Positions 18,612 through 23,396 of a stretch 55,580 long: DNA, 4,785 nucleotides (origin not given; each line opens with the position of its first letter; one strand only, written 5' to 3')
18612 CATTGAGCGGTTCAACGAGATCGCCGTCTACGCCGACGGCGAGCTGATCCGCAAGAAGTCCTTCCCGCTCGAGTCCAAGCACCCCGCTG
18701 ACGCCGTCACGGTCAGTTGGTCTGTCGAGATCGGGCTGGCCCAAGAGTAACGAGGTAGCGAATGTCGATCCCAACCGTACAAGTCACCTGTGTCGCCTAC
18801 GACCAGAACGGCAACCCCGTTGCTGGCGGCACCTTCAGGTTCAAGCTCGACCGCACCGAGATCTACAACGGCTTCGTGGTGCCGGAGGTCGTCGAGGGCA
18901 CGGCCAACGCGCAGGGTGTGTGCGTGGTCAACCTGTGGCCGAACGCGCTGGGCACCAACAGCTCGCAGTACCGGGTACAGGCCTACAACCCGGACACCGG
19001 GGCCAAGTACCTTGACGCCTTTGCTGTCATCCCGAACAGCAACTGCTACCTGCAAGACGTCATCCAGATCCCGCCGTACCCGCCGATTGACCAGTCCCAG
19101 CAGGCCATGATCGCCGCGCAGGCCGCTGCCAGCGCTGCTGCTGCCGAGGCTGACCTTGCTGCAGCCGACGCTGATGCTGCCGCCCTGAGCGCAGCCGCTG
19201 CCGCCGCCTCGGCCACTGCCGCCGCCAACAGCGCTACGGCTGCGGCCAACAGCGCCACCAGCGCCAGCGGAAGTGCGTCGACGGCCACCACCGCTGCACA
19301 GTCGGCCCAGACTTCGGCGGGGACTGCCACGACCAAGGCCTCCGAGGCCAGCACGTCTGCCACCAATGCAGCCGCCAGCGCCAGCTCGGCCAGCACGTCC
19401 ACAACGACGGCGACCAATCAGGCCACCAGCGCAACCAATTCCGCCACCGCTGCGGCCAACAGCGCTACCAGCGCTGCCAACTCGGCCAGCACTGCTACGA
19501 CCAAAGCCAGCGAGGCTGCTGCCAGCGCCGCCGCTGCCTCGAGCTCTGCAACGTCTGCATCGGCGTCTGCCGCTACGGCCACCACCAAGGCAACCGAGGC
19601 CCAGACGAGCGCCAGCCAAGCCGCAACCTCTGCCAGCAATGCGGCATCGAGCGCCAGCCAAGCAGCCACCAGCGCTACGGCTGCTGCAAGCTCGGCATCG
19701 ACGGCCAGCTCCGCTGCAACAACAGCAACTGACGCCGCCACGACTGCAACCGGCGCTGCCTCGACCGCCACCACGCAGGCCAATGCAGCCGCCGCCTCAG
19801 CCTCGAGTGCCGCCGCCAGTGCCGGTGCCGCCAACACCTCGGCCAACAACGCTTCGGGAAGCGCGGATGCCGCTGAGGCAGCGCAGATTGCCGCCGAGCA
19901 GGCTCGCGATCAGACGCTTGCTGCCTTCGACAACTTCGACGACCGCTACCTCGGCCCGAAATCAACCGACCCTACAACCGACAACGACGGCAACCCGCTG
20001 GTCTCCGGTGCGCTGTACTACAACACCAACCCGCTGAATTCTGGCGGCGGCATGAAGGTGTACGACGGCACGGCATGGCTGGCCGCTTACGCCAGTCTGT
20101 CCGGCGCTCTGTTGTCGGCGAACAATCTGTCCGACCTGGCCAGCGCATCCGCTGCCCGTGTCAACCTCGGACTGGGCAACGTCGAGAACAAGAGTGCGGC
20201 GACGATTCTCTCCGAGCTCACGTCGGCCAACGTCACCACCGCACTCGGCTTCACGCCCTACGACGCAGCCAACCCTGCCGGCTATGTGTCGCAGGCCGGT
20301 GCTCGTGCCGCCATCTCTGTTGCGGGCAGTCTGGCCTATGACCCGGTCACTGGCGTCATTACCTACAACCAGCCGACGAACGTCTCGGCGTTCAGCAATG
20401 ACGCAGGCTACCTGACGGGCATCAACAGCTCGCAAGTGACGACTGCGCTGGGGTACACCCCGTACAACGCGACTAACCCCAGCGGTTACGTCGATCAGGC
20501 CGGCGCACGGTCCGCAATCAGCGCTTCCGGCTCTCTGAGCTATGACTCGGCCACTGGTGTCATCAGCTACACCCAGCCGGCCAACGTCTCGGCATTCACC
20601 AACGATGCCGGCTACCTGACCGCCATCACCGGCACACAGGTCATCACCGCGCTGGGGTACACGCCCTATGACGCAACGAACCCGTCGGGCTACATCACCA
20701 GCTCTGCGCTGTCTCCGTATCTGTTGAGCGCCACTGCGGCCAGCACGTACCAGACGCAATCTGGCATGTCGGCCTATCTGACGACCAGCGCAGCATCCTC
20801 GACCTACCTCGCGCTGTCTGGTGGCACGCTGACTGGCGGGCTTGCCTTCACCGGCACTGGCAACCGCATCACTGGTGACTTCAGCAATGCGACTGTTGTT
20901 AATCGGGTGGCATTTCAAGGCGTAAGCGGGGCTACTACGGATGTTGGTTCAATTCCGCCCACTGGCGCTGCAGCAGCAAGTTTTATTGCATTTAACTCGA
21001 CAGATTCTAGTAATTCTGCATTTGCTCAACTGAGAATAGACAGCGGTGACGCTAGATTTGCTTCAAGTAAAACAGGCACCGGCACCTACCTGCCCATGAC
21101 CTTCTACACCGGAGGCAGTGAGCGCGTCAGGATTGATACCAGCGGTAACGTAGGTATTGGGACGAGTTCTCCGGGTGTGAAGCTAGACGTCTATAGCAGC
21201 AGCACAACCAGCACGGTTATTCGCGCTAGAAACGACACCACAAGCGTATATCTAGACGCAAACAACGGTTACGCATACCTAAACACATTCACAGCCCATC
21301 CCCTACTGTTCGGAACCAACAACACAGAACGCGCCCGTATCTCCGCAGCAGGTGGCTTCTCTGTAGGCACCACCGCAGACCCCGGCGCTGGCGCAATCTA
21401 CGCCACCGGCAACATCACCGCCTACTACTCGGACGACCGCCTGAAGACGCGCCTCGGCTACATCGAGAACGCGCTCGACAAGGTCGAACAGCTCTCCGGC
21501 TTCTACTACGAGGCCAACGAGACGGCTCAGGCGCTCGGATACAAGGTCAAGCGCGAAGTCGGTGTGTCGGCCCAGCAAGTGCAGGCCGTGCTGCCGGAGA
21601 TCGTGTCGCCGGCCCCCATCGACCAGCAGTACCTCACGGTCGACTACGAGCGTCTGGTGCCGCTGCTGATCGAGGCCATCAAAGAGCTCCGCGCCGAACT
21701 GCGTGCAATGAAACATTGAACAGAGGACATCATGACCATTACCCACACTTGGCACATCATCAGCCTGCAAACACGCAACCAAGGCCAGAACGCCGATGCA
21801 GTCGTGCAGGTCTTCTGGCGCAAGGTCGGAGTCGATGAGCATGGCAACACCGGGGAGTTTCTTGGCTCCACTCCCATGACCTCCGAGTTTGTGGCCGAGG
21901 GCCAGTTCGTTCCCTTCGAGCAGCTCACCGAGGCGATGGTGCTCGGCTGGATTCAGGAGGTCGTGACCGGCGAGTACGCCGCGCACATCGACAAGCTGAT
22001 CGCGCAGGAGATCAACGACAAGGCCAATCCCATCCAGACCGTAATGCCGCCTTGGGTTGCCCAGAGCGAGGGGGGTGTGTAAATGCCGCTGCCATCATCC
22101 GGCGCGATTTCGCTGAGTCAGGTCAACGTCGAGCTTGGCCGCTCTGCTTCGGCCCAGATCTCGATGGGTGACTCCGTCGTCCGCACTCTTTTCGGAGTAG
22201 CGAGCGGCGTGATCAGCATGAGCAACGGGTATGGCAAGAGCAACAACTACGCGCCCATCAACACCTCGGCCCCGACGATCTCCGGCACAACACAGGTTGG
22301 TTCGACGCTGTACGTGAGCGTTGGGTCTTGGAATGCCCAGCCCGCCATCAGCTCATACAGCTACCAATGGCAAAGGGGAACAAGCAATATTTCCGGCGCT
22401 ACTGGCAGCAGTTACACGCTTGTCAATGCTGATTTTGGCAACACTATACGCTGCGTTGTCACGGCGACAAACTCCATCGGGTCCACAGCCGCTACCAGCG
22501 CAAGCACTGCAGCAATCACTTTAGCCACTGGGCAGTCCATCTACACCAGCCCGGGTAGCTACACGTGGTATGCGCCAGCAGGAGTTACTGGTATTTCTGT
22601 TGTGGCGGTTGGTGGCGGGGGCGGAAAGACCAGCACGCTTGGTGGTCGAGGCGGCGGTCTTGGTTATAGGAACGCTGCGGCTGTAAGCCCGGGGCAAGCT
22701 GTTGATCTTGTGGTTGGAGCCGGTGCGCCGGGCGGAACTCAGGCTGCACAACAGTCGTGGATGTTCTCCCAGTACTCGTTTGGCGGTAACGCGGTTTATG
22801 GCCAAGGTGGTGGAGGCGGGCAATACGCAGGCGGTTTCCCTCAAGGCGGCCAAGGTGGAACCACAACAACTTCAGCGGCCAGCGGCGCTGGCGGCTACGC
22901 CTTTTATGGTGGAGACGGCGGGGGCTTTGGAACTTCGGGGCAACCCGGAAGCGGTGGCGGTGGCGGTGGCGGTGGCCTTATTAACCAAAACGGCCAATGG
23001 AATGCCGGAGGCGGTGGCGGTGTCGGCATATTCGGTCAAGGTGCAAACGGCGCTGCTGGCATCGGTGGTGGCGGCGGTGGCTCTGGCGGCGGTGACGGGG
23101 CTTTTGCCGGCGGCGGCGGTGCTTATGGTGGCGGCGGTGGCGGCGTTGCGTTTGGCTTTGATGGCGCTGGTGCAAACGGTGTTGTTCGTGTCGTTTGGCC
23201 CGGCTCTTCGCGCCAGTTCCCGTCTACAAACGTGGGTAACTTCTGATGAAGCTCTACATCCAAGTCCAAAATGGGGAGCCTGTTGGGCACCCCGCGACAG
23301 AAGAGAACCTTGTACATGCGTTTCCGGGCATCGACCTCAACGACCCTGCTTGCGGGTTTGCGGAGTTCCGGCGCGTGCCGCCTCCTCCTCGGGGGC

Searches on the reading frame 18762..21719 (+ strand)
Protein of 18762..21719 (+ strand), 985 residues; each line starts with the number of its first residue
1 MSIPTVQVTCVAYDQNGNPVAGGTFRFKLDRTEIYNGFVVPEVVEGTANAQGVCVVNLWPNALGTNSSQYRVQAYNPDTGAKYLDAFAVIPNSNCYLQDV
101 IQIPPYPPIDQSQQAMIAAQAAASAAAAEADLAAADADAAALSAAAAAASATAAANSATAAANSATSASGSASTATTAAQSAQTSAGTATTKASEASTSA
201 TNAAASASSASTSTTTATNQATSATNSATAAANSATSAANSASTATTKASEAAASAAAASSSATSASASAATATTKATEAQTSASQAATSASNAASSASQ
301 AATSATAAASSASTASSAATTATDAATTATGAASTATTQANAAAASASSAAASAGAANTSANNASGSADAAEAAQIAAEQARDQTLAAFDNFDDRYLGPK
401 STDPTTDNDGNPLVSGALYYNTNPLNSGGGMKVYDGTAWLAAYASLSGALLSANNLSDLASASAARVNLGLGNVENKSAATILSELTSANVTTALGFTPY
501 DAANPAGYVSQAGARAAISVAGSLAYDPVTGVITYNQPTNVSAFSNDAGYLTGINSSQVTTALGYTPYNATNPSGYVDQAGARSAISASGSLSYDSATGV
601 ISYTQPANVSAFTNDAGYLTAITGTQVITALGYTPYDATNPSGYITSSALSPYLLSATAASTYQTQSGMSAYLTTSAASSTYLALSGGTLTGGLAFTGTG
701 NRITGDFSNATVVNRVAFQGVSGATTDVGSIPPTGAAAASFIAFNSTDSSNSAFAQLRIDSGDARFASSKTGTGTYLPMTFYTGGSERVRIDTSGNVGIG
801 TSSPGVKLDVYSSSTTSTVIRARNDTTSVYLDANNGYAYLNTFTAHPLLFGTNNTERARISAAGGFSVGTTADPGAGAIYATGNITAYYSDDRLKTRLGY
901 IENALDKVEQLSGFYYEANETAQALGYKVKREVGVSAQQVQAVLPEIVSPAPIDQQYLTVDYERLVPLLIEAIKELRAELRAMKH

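Call 16: search_protein_families(library=phrogs, proteins=[window:18762-21719:+], max_evalue=0.001)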
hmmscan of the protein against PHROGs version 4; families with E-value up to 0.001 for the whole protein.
window:18762-21719:+ (985 aa): 27 families (the best 25 are shown)
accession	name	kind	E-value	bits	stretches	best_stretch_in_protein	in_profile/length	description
phrog_29482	-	unknown function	8.7e-43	147.9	1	287-476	106-291/477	-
phrog_38058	-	tail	1.2e-34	120.7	2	157-439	255-512/708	tail fiber protein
phrog_8215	-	tail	1.6e-26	94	1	743-984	777-993/1000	baseplate wedge initiator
phrog_5668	-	tail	5.2e-23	81.8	1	556-984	1176-1555/1567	tail fiber protein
phrog_1699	-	tail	4.2e-20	72.9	1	645-984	666-988/1000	long tail fiber protein distal subunit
phrog_19567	-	tail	1.7e-16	60.5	1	836-984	1230-1375/1379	tail fiber protein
phrog_14572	-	tail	1.6e-14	54.8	1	887-980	362-463/484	tail fiber protein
phrog_31472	-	unknown function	2.3e-13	51.3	2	545-596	142-193/359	-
phrog_5667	-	tail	5.6e-13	49.4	1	219-984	56-783/786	long tail fiber protein distal subunit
phrog_18186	-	tail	8.4e-13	48.8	1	640-984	255-571/582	baseplate wedge subunit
phrog_19966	-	tail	1.3e-12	48.1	1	890-984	633-721/724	long tail fiber protein distal subunit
phrog_5481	-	tail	2.5e-12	47.1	1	450-983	556-1015/1043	tail fiber protein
phrog_18345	-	tail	5.8e-12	45.8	1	718-892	457-612/956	tail fiber protein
phrog_22284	-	tail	8e-12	44.9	1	337-541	619-812/1236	tail fiber protein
phrog_21722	-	tail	8.4e-12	45.4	1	506-978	104-559/576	long tail fiber protein distal subunit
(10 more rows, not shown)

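Call 17: search_protein_families(library=pfam, proteins=[window:18762-21719:+], max_evalue=0.001)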
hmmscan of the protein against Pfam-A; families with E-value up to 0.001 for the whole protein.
window:18762-21719:+ (985 aa): 1 family
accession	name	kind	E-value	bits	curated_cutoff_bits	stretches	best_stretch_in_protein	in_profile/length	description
PF13884.11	Peptidase_S74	-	2.5e-10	40.9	22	1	890-948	1-57/58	Chaperone of endosialidase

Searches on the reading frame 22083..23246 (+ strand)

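Call 16: search_protein_families(library=phrogs, proteins=[window:22083-23246:+], max_evalue=0.001)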
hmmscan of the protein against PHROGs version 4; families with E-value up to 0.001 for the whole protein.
window:22083-23246:+ (387 aa): 8 families
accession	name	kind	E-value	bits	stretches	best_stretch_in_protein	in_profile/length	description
phrog_4474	-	unknown function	1.2e-32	114.8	1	58-384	60-399/407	-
phrog_26223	-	unknown function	1.1e-13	51.5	1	41-147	425-531/775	-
phrog_12736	-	head and packaging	4.9e-11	42.6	1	55-146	49-139/762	virion structural protein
phrog_36166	-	unknown function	3.6e-08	32.5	1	55-146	502-592/1207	-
phrog_26817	-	unknown function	1.3e-07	32.9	1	1-54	1-53/177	-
phrog_26746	-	unknown function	3e-07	31.1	1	1-63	1-64/247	-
phrog_11790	-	unknown function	4.8e-07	30.4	1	151-240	16-109/325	-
phrog_3995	-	tail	0.00015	22.1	1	34-140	178-284/294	tail protein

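Call 17: search_protein_families(library=pfam, proteins=[window:22083-23246:+], max_evalue=0.001)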
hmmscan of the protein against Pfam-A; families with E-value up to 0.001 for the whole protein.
window:22083-23246:+ (387 aa): 1 family
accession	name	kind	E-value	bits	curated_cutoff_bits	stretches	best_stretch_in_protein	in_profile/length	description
PF21722.4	Gly_rich_2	-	1.2e-06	29.2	24.3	1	155-372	1-225/226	Glycine-rich domain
